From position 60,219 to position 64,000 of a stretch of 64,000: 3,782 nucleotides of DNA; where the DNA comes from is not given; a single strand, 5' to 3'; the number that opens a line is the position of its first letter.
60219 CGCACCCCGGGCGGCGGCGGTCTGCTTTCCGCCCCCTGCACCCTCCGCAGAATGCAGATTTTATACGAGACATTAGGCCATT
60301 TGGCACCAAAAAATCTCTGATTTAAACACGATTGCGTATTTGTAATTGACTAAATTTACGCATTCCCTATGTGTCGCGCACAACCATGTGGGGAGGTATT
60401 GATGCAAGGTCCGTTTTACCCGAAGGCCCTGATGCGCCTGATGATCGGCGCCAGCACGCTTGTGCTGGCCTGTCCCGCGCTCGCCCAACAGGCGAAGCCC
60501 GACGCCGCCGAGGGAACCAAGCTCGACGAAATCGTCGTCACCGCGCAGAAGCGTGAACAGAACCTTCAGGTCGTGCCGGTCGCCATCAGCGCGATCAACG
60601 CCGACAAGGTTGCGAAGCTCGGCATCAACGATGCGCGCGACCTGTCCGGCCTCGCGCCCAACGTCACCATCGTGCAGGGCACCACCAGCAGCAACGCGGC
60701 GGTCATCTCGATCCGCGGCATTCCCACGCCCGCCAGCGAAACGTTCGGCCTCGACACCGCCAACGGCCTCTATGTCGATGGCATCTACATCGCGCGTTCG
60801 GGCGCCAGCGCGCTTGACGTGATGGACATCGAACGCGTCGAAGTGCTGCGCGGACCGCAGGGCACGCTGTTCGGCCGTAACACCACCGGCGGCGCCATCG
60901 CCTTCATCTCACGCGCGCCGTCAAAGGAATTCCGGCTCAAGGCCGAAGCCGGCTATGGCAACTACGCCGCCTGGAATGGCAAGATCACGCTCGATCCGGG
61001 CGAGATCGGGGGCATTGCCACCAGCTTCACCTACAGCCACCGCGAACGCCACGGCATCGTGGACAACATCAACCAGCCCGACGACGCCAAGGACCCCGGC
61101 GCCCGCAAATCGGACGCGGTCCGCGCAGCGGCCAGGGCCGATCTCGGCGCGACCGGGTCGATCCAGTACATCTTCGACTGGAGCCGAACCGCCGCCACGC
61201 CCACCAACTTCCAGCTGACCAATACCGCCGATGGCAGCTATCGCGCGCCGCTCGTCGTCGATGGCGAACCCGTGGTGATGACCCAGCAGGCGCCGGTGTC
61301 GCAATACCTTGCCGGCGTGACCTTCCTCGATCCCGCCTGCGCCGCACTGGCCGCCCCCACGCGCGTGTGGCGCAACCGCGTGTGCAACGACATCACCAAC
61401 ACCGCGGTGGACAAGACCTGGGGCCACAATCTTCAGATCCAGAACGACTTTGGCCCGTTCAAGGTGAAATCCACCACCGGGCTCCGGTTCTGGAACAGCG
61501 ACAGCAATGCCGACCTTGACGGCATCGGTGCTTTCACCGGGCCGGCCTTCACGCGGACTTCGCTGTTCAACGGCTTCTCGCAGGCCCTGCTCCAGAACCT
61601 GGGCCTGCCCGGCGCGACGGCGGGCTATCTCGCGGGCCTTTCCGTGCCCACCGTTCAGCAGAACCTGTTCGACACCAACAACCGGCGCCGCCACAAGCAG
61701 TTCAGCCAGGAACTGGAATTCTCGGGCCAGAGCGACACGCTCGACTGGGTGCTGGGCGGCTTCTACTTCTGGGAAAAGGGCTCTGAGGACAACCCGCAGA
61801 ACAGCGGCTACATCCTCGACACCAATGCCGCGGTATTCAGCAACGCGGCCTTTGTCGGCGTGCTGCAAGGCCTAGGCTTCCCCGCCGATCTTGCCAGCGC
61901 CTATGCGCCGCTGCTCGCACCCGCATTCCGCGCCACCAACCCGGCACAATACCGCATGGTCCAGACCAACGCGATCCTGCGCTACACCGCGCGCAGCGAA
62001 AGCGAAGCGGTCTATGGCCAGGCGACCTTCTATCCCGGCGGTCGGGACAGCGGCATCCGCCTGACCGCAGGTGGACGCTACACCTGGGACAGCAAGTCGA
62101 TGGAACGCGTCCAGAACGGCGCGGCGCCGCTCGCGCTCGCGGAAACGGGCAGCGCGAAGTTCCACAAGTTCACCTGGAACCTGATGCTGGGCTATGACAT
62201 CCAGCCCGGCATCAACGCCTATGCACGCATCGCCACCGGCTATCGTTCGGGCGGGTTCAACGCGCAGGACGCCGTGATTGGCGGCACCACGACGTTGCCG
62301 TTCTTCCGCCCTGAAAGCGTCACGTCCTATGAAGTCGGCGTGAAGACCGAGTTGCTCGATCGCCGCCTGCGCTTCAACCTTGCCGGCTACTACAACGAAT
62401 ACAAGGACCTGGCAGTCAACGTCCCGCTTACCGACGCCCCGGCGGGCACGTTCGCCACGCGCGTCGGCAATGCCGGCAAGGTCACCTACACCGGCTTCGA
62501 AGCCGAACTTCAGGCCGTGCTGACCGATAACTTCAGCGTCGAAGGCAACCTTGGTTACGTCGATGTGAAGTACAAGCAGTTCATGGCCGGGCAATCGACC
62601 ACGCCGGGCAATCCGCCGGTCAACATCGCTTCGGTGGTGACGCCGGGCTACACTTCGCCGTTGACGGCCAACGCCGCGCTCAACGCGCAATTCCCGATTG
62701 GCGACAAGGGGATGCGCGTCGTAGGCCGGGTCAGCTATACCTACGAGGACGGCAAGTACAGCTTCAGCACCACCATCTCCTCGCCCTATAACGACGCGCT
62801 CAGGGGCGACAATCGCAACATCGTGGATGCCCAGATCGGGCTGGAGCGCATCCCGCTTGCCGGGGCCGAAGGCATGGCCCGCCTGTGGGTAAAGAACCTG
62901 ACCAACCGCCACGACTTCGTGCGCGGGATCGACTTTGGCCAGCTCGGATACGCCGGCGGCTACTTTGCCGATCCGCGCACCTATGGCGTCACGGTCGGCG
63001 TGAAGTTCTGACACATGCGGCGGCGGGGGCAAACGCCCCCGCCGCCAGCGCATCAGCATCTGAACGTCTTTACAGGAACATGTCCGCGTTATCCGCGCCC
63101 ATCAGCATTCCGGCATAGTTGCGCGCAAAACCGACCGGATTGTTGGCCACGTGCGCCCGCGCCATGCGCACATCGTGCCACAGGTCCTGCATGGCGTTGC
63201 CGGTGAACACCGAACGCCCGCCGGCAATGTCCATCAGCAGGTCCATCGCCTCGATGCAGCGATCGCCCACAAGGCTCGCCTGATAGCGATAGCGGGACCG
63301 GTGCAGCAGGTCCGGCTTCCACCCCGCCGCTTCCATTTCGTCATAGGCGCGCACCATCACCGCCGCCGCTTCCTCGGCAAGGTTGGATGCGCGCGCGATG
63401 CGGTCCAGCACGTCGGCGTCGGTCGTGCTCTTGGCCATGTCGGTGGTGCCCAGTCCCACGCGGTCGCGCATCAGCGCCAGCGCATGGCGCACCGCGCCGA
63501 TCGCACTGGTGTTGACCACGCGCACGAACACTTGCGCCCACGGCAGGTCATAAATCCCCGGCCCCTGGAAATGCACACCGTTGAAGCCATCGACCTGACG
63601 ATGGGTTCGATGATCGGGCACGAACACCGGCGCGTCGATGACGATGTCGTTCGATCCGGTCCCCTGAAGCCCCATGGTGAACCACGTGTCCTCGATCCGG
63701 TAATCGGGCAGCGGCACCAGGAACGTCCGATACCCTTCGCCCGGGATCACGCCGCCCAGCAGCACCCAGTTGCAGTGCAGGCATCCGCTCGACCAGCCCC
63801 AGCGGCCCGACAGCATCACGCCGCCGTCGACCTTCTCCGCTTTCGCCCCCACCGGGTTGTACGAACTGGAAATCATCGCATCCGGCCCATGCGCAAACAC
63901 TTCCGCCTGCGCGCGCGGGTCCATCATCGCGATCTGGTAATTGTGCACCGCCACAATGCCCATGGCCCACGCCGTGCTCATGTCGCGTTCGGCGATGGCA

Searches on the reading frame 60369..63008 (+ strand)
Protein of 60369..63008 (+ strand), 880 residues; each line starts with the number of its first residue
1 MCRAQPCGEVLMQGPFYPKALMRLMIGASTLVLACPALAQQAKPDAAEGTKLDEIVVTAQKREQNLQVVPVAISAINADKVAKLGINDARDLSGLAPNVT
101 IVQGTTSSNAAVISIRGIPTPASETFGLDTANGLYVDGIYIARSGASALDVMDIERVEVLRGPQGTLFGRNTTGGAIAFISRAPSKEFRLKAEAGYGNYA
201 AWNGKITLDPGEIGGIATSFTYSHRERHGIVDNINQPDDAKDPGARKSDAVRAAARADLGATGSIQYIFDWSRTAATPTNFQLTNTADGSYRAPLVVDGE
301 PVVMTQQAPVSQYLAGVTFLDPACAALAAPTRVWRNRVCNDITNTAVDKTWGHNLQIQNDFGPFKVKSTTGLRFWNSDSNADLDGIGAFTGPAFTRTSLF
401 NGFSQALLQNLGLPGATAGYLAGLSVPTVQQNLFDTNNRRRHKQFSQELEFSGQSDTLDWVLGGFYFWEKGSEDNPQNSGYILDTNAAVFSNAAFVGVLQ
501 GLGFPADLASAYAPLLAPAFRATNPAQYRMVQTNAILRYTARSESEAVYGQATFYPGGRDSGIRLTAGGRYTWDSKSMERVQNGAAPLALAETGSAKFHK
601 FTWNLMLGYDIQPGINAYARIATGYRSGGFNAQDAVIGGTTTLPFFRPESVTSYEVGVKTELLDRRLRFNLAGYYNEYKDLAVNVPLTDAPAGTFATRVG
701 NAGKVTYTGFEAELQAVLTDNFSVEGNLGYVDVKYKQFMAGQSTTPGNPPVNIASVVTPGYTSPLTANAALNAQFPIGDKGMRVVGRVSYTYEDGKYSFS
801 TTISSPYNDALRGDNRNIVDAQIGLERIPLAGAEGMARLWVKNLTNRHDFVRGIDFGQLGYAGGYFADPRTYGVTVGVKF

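Call 82: search_protein_families(library=pfam, proteins=[window:60369-63008:+], max_evalue=0.001)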
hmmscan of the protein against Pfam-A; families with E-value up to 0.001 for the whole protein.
window:60369-63008:+ (880 aa): 3 families
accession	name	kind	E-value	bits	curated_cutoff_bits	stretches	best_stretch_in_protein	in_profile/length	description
PF00593.30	TonB_dep_Rec_b-barrel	-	3e-35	123.3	27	1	405-844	26-436/436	TonB dependent receptor-like, beta-barrel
PF07715.20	Plug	-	8.4e-18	65.3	23.9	1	67-176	3-107/107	TonB-dependent Receptor Plug Domain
PF14905.12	OMP_b-brl_3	-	0.00035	20.2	27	1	644-737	211-301/408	Outer membrane protein beta-barrel family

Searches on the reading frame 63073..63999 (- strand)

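Call 82: search_protein_families(library=pfam, proteins=[window:63073-63999:-], max_evalue=0.001)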
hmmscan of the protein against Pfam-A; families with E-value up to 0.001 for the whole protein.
window:63073-63999:- (309 aa): 1 family
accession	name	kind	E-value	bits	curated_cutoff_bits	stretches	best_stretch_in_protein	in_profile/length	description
PF08028.16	Acyl-CoA_dh_2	-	3e-11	44.2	22.7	1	166-287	7-133/134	Acyl-CoA dehydrogenase, C-terminal domain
